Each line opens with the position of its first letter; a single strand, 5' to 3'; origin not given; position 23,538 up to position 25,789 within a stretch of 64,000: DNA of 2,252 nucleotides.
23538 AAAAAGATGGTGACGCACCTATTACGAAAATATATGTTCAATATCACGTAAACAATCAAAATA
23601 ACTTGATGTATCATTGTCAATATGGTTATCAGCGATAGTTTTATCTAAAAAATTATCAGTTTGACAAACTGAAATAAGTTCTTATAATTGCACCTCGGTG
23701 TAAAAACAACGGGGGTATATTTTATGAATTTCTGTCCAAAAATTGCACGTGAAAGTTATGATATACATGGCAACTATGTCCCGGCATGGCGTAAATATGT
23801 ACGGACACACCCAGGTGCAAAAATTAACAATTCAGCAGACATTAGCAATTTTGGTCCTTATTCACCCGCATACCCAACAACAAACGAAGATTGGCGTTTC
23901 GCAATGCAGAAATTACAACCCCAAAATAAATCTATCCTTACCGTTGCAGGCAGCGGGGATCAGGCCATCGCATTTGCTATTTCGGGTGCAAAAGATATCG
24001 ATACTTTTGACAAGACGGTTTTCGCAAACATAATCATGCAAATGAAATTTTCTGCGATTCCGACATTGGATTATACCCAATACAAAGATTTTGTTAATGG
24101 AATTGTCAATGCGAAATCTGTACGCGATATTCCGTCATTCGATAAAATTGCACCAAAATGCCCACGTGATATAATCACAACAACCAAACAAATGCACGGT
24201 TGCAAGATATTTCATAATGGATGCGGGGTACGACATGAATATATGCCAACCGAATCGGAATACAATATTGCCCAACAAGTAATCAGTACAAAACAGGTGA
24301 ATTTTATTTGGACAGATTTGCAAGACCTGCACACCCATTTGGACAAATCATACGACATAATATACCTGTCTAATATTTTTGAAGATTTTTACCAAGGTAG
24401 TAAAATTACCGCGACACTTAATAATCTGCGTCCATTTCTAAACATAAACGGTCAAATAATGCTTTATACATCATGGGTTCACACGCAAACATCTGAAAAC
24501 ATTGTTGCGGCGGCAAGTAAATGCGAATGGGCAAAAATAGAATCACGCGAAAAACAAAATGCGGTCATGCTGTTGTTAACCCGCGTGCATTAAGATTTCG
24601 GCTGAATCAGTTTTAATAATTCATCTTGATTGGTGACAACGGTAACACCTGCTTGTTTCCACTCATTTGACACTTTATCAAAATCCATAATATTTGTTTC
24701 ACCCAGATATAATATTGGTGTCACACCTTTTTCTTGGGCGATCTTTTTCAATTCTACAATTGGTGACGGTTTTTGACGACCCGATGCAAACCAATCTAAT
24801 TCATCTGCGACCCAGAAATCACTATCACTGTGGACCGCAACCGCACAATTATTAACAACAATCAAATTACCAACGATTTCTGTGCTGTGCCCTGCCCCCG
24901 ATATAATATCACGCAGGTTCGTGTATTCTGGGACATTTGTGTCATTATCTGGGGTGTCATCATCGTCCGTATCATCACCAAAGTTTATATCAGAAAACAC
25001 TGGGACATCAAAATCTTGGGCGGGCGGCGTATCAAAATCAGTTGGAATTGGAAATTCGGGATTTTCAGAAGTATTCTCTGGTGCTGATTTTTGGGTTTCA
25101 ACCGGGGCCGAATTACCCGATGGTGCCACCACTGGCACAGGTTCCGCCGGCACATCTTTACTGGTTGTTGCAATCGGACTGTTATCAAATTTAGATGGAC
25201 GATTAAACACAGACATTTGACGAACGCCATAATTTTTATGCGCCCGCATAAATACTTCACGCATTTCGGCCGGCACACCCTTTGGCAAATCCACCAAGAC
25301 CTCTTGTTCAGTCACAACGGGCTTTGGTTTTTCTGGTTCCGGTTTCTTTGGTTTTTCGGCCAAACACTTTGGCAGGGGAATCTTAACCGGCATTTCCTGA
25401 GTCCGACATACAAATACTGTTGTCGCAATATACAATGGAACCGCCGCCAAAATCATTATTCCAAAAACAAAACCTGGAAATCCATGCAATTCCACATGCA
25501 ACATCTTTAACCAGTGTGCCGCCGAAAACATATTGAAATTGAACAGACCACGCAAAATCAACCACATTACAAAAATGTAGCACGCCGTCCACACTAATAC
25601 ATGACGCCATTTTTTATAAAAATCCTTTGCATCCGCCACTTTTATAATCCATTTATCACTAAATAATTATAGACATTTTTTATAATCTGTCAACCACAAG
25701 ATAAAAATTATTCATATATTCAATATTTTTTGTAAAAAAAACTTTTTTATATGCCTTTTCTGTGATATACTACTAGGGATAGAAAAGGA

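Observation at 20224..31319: Cluster of giant exported proteins built from shared C-x6-C-x4-C and C-x-E-W-[ND] modules plus glycine-zipper segments; no family recognised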

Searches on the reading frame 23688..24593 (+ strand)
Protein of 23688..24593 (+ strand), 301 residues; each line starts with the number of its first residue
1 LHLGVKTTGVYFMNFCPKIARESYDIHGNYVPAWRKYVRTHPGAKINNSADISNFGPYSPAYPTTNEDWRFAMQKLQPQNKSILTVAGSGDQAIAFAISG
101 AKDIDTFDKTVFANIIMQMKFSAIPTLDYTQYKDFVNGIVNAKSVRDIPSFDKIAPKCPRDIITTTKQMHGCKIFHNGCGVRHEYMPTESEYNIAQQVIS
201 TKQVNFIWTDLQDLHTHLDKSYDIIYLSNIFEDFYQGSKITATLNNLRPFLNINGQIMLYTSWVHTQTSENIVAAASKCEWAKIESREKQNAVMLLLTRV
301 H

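Call 3: search_protein_families(library=pfam, proteins=[window:23688-24593:+], max_evalue=1)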
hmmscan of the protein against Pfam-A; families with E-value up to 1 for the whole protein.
window:23688-24593:+ (301 aa): 2 families
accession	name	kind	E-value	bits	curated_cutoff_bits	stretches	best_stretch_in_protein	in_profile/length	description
PF11899.13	DUF3419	-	3.8e-11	43.2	28.2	1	61-136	11-87/385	Protein of unknown function (DUF3419)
PF08242.18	Methyltransf_12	-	0.008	17.3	30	1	202-256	49-97/98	Methyltransferase domain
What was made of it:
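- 23688..24593 (+): p301: a DUF3419 / methyltransferase-fold protein. It is probably cytoplasmic and its Cys are not conserved. It lies near p1001 in a majority of genomes. PF11899 E 3.8e-11 (call 3).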

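Call 21: search_protein_families(library=ncbifam, proteins=[window:23688-24593:+], max_evalue=1)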
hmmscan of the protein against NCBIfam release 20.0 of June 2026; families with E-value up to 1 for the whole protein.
window:23688-24593:+ (301 aa): 2 families
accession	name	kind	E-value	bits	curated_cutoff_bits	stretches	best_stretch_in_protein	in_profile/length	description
TIGR04345.1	ovoA_Cterm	equivalog_domain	0.00039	20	170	1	200-268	114-180/242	putative 4-mercaptohistidine N1-methyltransferase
NF008264.0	PRK11036.1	equivalog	0.0087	15.5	366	1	188-279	80-167/261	tRNA uridine 5-oxyacetic acid(34) methyltransferase CmoM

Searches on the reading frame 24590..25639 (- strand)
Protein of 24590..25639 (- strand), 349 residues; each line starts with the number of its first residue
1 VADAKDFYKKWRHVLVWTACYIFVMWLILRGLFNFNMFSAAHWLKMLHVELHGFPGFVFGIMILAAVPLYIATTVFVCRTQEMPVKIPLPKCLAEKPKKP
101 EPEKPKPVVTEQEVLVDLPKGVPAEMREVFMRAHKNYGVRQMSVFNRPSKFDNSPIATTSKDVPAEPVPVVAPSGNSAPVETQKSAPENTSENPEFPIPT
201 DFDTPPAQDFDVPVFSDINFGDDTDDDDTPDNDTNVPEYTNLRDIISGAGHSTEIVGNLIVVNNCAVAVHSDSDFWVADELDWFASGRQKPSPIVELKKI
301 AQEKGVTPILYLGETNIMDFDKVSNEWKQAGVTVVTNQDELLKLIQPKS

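Call 3: search_protein_families(library=pfam, proteins=[window:24590-25639:-], max_evalue=1)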
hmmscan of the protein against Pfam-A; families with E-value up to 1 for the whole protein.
window:24590-25639:- (349 aa): 0 families

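Call 21: search_protein_families(library=ncbifam, proteins=[window:24590-25639:-], max_evalue=1)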
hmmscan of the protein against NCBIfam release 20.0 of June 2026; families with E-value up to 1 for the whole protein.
window:24590-25639:- (349 aa): 0 families
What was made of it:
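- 24590..25639 (-): p349: a lineage-specific membrane protein with two N-terminal hydrophobic helices, a Pro-rich linker and a conserved C-terminal domain. It is always divergently paired with p779. No Pfam or NCBIfam hit (calls 3, 21).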

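Call 60: find_homologous_proteins(query=window:24590-25639:-, max_evalue=0.01)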
Query window:24590-25639:- (349 aa): 168 proteins with E <= 0.01 among 2646 candidates; the best 120 are listed.
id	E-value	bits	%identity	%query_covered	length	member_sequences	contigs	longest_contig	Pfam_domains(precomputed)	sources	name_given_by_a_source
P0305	6.7e-232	787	98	99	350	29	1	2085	-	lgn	-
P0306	9.4e-145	500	61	100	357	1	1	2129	-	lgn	-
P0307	6.3e-144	497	65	99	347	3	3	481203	-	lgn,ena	-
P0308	1.5e-142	493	60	99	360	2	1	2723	-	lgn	-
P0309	1.1e-141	490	62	99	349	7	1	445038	-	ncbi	-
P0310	2.6e-141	489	64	99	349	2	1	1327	-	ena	-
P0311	2.6e-139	482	63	99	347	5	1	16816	-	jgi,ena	-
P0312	1.1e-126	441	56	99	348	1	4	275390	-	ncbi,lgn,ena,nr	ncbi:MAG: hypothetical protein J5742_00980 [Alphaproteobacteria bacterium]|nr:hypothetical protein [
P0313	2.4e-125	436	54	99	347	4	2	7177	-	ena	-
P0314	7.2e-124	431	55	99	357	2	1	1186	-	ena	-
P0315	1.0e-123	431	53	99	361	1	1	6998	-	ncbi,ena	-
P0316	1.3e-119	417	55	100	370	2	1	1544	-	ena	-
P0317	3.1e-117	410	54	92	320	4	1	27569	-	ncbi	-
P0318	5.2e-109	382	55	99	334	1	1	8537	-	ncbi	-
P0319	7.7e-105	369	51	97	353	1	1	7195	-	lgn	-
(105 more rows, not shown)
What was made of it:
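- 24590..25639 (-): 168 homologues, all unnamed (call 60).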
